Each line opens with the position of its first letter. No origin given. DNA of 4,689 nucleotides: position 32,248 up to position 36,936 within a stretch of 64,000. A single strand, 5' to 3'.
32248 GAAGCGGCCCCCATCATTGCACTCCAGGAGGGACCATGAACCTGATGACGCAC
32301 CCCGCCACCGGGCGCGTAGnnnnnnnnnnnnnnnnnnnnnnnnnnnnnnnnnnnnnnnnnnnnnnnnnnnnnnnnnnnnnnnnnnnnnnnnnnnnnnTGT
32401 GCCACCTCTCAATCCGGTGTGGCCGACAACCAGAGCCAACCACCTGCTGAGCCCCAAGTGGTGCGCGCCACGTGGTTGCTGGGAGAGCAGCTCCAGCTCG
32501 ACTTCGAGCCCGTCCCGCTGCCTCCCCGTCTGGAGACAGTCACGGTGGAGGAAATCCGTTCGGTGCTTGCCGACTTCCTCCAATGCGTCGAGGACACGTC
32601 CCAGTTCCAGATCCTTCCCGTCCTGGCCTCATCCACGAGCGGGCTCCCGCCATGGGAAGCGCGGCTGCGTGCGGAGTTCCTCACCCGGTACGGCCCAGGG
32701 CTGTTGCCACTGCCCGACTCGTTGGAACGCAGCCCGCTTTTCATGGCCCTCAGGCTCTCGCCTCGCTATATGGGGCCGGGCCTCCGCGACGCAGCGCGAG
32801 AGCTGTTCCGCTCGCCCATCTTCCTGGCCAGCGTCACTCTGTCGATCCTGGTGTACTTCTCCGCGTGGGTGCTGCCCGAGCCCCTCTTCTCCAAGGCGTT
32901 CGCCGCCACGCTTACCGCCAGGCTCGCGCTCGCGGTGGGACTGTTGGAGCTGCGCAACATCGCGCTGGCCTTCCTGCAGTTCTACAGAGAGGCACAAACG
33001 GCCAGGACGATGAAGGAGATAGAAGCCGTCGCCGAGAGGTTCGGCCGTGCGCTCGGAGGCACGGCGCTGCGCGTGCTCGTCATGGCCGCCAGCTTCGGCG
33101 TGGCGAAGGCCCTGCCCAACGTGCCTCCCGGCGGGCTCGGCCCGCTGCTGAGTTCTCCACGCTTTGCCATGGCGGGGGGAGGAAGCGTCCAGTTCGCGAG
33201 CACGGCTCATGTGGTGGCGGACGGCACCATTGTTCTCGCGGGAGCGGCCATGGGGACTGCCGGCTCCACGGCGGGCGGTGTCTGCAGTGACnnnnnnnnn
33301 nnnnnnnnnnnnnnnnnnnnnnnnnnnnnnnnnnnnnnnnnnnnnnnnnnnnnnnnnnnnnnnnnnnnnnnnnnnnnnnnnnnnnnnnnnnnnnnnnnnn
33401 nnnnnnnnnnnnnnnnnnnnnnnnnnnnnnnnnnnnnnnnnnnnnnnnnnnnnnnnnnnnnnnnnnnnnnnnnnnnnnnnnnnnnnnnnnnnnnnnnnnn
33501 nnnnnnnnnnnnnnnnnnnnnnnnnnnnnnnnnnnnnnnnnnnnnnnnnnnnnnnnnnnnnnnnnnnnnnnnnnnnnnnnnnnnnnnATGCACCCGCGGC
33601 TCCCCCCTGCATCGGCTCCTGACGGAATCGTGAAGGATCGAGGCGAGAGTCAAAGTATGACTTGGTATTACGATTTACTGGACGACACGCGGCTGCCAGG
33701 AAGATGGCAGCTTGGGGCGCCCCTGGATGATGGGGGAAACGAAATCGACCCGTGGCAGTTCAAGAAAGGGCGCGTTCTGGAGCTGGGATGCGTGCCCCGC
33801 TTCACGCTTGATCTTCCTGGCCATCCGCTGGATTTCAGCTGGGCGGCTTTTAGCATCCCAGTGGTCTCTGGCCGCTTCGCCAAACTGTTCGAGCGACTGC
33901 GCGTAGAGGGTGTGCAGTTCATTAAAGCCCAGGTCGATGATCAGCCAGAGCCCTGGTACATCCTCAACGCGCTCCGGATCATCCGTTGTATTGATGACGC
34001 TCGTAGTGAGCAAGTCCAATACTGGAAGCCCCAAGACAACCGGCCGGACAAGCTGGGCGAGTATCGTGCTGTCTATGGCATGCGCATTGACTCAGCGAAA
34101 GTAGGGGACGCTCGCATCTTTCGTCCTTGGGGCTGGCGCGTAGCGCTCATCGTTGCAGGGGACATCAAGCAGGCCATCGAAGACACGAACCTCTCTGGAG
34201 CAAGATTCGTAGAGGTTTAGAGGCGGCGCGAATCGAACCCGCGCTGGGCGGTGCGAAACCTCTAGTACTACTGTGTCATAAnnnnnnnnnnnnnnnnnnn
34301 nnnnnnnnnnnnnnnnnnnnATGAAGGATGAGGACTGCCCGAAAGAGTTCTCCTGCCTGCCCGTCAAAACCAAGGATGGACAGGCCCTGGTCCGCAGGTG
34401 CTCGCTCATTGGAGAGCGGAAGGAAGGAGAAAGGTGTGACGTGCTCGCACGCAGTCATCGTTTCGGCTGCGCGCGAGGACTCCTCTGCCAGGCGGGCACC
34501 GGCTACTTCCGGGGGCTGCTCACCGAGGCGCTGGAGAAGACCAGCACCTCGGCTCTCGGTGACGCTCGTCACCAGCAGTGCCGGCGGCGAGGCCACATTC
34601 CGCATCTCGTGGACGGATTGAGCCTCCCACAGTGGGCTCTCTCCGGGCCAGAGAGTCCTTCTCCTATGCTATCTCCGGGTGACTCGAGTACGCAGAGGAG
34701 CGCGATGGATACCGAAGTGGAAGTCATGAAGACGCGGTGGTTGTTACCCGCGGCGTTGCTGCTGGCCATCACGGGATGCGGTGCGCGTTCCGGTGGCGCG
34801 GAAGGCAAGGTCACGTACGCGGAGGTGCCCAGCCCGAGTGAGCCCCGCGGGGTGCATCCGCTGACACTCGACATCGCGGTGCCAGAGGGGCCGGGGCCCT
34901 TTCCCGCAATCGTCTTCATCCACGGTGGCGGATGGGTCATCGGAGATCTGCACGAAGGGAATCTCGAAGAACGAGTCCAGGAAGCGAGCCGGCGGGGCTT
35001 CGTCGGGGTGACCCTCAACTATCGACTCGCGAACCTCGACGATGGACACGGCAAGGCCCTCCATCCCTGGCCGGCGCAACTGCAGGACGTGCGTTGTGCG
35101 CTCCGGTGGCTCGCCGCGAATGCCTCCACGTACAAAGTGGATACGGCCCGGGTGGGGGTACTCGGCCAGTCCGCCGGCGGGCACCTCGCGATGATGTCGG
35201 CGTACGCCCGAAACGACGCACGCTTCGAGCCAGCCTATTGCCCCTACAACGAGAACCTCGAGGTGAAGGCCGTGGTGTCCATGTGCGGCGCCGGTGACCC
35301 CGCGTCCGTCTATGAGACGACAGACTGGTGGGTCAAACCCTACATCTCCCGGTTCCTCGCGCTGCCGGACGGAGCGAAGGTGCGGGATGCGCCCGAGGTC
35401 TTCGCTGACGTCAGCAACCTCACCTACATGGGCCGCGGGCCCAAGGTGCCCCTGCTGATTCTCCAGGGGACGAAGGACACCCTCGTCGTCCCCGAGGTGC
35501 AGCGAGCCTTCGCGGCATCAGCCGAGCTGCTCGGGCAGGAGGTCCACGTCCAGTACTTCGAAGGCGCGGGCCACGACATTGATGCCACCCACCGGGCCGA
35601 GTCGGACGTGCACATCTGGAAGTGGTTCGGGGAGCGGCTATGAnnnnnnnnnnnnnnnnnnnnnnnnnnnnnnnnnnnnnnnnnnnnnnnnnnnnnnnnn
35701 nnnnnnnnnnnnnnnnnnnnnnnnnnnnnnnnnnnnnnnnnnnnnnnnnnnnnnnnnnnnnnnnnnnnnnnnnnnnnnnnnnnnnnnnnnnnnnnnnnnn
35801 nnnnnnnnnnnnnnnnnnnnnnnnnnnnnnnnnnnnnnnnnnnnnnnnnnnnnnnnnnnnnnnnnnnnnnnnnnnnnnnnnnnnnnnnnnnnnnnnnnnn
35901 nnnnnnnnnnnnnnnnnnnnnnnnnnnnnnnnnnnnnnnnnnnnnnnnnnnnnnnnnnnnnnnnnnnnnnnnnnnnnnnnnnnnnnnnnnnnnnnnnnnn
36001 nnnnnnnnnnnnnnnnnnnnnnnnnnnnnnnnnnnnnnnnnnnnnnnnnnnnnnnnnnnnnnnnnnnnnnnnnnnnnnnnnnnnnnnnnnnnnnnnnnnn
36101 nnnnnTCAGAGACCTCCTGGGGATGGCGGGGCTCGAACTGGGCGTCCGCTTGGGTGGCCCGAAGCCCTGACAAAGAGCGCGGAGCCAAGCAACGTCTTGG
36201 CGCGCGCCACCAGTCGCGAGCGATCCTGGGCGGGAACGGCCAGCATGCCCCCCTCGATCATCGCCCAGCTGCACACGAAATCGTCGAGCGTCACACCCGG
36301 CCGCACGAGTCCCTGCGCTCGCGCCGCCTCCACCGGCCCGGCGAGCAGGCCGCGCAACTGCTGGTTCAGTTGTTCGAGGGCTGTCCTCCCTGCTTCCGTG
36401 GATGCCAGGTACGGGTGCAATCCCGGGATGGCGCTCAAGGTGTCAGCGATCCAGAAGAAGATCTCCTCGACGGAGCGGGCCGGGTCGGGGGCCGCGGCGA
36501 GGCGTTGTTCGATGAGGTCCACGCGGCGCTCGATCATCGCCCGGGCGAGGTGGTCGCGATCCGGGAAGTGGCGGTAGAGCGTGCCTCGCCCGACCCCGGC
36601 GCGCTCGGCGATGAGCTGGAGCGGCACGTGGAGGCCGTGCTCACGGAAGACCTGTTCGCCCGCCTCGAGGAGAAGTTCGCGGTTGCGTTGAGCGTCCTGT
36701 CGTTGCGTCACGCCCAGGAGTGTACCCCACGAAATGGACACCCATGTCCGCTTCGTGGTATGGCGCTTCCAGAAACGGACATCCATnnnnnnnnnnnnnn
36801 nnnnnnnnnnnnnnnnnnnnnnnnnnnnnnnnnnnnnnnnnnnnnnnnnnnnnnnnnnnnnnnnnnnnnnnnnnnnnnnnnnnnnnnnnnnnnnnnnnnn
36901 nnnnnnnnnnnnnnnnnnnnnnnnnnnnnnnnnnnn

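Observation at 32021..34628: Lipoprotein WHH/AHH-type HNH nuclease toxin plus immunity cassette, flanked by 130-bp direct repeats from the 3' end of the upstream gene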

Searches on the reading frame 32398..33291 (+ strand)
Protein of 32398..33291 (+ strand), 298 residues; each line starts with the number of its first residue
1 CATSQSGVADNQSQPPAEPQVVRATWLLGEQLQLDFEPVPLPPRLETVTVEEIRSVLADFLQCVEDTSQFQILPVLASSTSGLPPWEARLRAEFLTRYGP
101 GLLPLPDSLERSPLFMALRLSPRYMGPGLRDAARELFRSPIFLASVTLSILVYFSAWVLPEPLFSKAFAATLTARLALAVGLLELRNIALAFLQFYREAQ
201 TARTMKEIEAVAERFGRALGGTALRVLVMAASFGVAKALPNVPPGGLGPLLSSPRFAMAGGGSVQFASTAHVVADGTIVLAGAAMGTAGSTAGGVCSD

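Call 57: search_protein_representatives(protein=window:32398-33291:+)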
Query: 298 residues. Proteins with E-value up to 0.001 (for the whole library): 298; up to 1e-10: 117; up to 1e-30: 45. The best 150 are listed.
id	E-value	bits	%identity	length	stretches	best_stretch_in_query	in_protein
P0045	5.9e-122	422.8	69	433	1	1-298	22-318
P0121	4.5e-85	301.7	67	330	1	85-298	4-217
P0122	1.3e-81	290.4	59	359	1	1-251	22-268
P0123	2.9e-74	266.3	53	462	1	15-293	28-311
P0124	7.8e-74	264.9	54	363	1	1-263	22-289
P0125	1.2e-67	244.6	60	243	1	27-252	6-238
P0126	3.7e-66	239.7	74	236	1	16-173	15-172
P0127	1.0e-62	228.4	49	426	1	21-298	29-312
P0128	1.1e-61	225.0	49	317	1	42-296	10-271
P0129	4.1e-60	219.9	50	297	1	6-231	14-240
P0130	2.2e-54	201.1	49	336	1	84-298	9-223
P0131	1.6e-53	198.2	47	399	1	14-257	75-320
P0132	2.6e-52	194.3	84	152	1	158-274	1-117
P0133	8.9e-51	189.2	69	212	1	159-298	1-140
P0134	2.4e-49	184.6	50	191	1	116-298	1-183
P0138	4.1e-44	167.4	42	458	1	21-297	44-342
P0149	4.1e-37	144.4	43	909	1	46-292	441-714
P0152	1.3e-35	139.5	43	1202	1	74-293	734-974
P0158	2.8e-32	128.6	38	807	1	46-294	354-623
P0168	1.6e-29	119.5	40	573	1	79-295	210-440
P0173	6.7e-29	117.5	39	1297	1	68-294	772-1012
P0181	9.9e-28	113.6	36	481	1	71-294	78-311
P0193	2.1e-25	106.0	38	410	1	81-294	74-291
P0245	1.1e-09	54.5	31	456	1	114-295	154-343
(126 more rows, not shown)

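Call 61: search_protein_families(library=pfam, proteins=[P0149, P0152, P0158, P0173, P0123, P0138, P0168, P0181, P0193, P0245], max_evalue=0.001)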
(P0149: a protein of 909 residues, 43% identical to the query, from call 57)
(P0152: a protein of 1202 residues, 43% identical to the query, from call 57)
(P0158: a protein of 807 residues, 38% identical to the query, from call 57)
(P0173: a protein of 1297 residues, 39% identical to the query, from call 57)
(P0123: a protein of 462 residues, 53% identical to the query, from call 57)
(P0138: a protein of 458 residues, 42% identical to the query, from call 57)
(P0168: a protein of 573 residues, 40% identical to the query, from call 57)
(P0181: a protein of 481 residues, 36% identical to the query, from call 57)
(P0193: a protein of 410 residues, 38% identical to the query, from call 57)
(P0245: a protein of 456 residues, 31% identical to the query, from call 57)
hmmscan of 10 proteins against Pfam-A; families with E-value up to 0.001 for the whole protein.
P0149 (909 aa): 2 families
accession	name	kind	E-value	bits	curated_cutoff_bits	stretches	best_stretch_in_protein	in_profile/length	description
PF15650.12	Tox-REase-9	-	5.4e-10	39.8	27.3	1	828-881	26-78/88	Restriction endonuclease fold toxin 9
PF13699.11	eCIS_core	-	6.8e-07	29.8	22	1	79-152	1-77/79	eCIS core domain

P0152 (1202 aa): 1 family
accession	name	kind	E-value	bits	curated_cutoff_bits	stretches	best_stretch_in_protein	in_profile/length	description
PF13699.11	eCIS_core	-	9.5e-33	112.7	22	1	302-378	2-78/79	eCIS core domain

P0158 (807 aa): 1 family
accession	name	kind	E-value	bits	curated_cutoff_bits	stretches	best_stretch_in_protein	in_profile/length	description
PF14412.12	AHH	-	6.7e-13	49.1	22.3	1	694-785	3-89/111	A nuclease family of the HNH/ENDO VII superfamily with conserved AHH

P0173 (1297 aa): 1 family
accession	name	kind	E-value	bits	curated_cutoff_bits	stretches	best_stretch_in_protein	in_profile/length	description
PF13699.11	eCIS_core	-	5e-33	113.6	22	1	335-410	1-76/79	eCIS core domain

P0123 (462 aa): 0 families

P0138 (458 aa): 1 family
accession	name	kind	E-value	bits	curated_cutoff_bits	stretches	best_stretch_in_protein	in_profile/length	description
PF14412.12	AHH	-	1.6e-16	60.7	22.3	1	347-442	13-111/111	A nuclease family of the HNH/ENDO VII superfamily with conserved AHH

P0168 (573 aa): 1 family
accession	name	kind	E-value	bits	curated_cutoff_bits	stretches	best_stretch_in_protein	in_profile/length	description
PF15648.12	Tox-REase-5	-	3.6e-13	50.3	25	1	463-546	2-94/95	Restriction endonuclease fold toxin 5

P0181 (481 aa): 1 family
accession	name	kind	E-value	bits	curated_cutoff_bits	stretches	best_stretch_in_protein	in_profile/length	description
PF18451.7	CdiA_C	-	1.1e-05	26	26.6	1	406-476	12-81/81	Contact-dependent growth inhibition CdiA C-terminal domain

P0193 (410 aa): 1 family
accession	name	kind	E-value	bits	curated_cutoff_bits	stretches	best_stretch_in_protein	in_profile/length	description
PF18431.6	RNAse_A_bac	-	1.3e-22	81.2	27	1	302-408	1-113/113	Bacterial CdiA-CT RNAse A domain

P0245 (456 aa): 0 families

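Call 62: search_protein_families(library=ncbifam, proteins=[P0149, P0152, P0158, P0173, P0123, P0138, P0168, P0181, P0193, P0245], max_evalue=0.001)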
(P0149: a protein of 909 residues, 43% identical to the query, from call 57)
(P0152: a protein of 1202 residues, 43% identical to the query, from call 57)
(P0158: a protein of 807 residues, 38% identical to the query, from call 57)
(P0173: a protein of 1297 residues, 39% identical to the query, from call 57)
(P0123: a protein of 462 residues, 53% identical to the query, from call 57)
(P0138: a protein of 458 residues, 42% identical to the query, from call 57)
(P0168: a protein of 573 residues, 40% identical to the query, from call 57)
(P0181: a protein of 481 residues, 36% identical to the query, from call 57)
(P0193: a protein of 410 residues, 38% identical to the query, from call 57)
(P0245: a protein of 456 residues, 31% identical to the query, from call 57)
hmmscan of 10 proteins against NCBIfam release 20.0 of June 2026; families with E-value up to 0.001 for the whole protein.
P0149 (909 aa): 1 family
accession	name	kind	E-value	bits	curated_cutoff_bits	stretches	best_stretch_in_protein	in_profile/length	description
NF050093.1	SitA5_escort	subfamily_domain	8.5e-24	84.5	160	1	513-645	128-259/262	SitA5 family polymorphic toxin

P0152 (1202 aa): 1 family
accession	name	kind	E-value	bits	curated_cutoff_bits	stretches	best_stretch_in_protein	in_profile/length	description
NF050093.1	SitA5_escort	subfamily_domain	1.4e-22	80.5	160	1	766-898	125-256/262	SitA5 family polymorphic toxin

P0158 (807 aa): 1 family
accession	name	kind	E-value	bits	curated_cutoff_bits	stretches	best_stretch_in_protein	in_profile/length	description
NF050093.1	SitA5_escort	subfamily_domain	1.1e-24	87.4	160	1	406-559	108-258/262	SitA5 family polymorphic toxin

P0173 (1297 aa): 1 family
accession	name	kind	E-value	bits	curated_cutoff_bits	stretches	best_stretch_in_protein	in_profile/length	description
NF050093.1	SitA5_escort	subfamily_domain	4.5e-22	78.8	160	1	814-944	129-258/262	SitA5 family polymorphic toxin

P0123 (462 aa): 1 family
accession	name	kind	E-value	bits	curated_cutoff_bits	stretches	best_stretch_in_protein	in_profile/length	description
NF050093.1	SitA5_escort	subfamily_domain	6.2e-24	84.9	160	1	128-250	133-254/262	SitA5 family polymorphic toxin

P0138 (458 aa): 1 family
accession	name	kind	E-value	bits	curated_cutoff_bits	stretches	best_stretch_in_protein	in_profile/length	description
NF050093.1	SitA5_escort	subfamily_domain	1.5e-18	67.3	160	1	160-284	137-260/262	SitA5 family polymorphic toxin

P0168 (573 aa): 1 family
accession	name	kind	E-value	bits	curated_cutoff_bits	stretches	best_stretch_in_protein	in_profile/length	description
NF050093.1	SitA5_escort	subfamily_domain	1.2e-20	74.2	160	1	220-370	109-254/262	SitA5 family polymorphic toxin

P0181 (481 aa): 1 family
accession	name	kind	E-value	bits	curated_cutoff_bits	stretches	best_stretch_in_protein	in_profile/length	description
NF050093.1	SitA5_escort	subfamily_domain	7.5e-23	81.4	160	1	94-248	107-258/262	SitA5 family polymorphic toxin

P0193 (410 aa): 2 families
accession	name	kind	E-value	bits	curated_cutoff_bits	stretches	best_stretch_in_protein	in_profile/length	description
NF050093.1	SitA5_escort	subfamily_domain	1.2e-17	64.3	160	1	102-227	129-253/262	SitA5 family polymorphic toxin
NF041883.1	RNase_A_lipo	exception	1.6e-08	34.7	200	1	301-367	53-119/168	RNase A-like domain-containing lipoprotein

P0245 (456 aa): 1 family
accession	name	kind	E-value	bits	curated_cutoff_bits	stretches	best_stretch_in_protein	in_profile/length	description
NF050093.1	SitA5_escort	subfamily_domain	2.7e-92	309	160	1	10-279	1-262/262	SitA5 family polymorphic toxin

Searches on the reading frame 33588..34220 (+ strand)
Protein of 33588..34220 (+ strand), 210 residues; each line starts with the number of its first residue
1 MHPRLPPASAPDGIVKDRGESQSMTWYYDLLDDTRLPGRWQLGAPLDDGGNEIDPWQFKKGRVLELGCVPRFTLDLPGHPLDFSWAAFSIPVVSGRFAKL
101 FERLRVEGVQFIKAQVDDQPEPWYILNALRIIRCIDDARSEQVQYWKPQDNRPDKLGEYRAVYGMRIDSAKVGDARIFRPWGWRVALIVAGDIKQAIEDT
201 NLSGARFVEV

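Call 4: search_protein_families(library=pfam, proteins=[window:33588-34220:+], max_evalue=0.01)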
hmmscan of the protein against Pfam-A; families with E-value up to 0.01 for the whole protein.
window:33588-34220:+ (210 aa): 1 family
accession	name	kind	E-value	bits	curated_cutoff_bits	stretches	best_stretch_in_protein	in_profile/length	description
PF07791.16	Imm11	-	6.7e-11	42.3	22.1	1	79-210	59-192/194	Immunity protein family (Imm11)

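Call 5: search_protein_families(library=ncbifam, proteins=[window:33588-34220:+], max_evalue=0.01)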
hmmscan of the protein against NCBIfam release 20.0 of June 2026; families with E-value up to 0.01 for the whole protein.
window:33588-34220:+ (210 aa): 0 families

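Call 22: search_protein_families(library=ncbifam, proteins=[window:33657-34220:+], max_evalue=1)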
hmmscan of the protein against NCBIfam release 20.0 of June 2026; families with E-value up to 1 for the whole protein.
window:33657-34220:+ (187 aa): 0 families

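Call 78: search_solved_structures(query=window:33657-34220:+, max_evalue=0.01)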
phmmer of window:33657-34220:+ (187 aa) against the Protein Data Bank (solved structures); distinct sequences matched with E-value up to 0.01: 1.
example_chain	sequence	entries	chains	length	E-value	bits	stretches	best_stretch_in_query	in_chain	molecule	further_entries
6a4c_A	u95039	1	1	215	0.0014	21.4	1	43-185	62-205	Uncharacterized protein MXAN_0049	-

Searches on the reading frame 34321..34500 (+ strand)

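Call 22: search_protein_families(library=ncbifam, proteins=[window:34321-34500:+], max_evalue=1)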
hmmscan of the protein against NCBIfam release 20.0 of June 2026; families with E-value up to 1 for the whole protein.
window:34321-34500:+ (60 aa): 0 families

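Call 23: search_protein_families(library=pfam, proteins=[window:34321-34500:+], max_evalue=1)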
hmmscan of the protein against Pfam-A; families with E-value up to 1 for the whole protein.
window:34321-34500:+ (60 aa): 4 families
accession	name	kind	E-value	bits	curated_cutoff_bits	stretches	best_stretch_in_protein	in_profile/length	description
PF00219.23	IGFBP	-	0.19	12.8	28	1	4-56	8-55/55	Insulin-like growth factor binding protein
PF04706.18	Dickkopf_N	-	0.24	12.2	25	1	1-58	3-47/51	Dickkopf N-terminal cysteine-rich region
PF14625.12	Lustrin_cystein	-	0.27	12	27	1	3-17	24-38/46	Lustrin, cysteine-rich repeated domain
PF15160.11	SASRP1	-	0.32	11.1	27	1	2-21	72-91/238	Spermatogenesis-associated serine-rich protein 1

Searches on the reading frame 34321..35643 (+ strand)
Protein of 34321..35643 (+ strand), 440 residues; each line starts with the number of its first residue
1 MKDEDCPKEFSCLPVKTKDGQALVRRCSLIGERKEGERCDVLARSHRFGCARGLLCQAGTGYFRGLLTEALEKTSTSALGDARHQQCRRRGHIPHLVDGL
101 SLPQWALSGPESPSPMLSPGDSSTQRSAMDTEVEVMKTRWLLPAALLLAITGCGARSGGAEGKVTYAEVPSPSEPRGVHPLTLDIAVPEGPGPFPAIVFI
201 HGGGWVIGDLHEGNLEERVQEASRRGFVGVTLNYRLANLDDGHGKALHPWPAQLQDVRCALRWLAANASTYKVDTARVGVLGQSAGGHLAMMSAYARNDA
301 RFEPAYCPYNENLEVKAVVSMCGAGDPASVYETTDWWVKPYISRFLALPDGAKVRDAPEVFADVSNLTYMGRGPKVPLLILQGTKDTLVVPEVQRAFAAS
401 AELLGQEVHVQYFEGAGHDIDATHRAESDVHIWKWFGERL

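Call 4: search_protein_families(library=pfam, proteins=[window:34321-35643:+], max_evalue=0.01)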
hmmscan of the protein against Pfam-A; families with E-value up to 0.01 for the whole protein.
window:34321-35643:+ (440 aa): 12 families
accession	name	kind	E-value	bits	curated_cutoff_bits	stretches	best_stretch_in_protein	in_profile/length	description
PF20434.5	BD-FAE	-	9e-41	140.2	26.8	1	183-393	1-207/215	BD-FAE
PF07859.19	Abhydrolase_3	-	4.1e-19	69.6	25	1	197-419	1-207/210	alpha/beta hydrolase fold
PF00326.27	Peptidase_S9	-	5e-12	46.2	22.6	1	254-438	45-208/213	Prolyl oligopeptidase family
PF00135.34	COesterase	-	8.9e-11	41.9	27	1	181-292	86-199/515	Carboxylesterase family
PF12697.13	Abhydrolase_6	-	7.2e-09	37.1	26.3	1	197-419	1-205/217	Alpha/beta hydrolase family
PF12146.15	Hydrolase_4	-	5.2e-07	29.6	27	1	375-420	191-234/239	Serine aminopeptidase, S33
PF02129.25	Peptidase_S15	-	4e-05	23.9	23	1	181-295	5-114/262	X-Pro dipeptidyl-peptidase (S15 family)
PF03959.19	FSH1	-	0.0014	18.8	21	1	277-402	102-187/211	Serine hydrolase (FSH1)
PF20408.4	Abhydrolase_11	-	0.0038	17.4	27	0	375-427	127-174/193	Alpha/beta hydrolase domain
PF05448.18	AXE1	-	0.004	16.4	21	1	264-322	164-220/321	Acetyl xylan esterase (AXE1)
PF12740.14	PETase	-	0.0058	16.5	28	0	256-314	102-163/263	PET hydrolase-like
PF00561.26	Abhydrolase_1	-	0.0092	16.1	25.8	0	373-419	200-239/245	alpha/beta hydrolase fold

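Call 5: search_protein_families(library=ncbifam, proteins=[window:34321-35643:+], max_evalue=0.01)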
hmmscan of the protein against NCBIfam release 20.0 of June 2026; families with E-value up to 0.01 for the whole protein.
window:34321-35643:+ (440 aa): 13 families
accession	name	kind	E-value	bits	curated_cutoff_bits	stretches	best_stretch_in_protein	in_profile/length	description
NF058653.1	LipP1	equivalog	1.8e-22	79.6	350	1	181-299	58-167/300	LipP1 family hormone-sensitive lipase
NF052354.1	EstLipQMycob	equivalog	7.3e-18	64.4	700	1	193-413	164-367/418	esterase LipQ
NF033149.0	CHL_hydrolase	equivalog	1.1e-15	57.4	500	1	185-296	65-168/310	chloramphenicol hydrolase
NF007547.0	PRK10162.1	equivalog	4.8e-09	35.6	389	1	196-300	86-181/321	acetyl esterase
NF058651.1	GESAG_HSLs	subfamily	2.4e-08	33.4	430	1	187-295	60-155/296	GESAG motif subfamily hormone-sensitive lipase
NF052620.1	AryltfaseLP1002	equivalog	3.5e-07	29.8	300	1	194-319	32-149/265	lp_1002 family arylesterase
NF050058.1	e_dPHAscl_type1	hypoth_equivalog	4e-07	29.8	150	1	268-402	96-205/276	extracellular catalytic domain type 1 short-chain-length polyhydroxyalkanoate depolymerase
NF042968.1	AcxylEst_AxeA1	equivalog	4.3e-07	28.6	700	1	196-301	50-146/459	acetylxylan esterase AxeA1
NF041902.1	pecacetest_PaeX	equivalog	5.4e-07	28.9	550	1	223-291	103-166/318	pectin acetylesterase PaeX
NF041556.1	tannase_B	equivalog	1e-06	28.3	300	1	215-304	94-183/463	subtype B tannase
NF058650.1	GCSAG_HSLs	subfamily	1.5e-05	24.7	410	1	198-293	89-170/314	GCSAG motif subfamily hormone-sensitive lipase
NF058649.1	GTSAG_HSLs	subfamily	7.1e-05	22.3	380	1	197-291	94-172/312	GTSAG motif subfamily hormone-sensitive lipase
NF047920.1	lactonase_UilS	equivalog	0.00016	21.5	400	1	182-298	12-120/285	UilS family quorum-quenching N-acyl-homoserine lactonase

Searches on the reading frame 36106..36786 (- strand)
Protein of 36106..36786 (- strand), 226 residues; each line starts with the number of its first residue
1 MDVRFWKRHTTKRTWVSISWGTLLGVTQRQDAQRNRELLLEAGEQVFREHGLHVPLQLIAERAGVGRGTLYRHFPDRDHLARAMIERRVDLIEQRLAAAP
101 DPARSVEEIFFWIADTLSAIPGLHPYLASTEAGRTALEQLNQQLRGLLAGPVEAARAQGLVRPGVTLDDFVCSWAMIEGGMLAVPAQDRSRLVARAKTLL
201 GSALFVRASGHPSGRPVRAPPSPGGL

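Call 68: search_protein_families(library=pfam, proteins=[window:36106-36786:-], max_evalue=0.00001)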
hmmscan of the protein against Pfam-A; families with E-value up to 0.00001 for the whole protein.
window:36106-36786:- (226 aa): 1 family
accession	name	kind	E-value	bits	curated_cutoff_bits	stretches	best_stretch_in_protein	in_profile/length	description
PF00440.29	TetR_N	-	1.5e-13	50.7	24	1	39-84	1-47/47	Bacterial regulatory proteins, tetR family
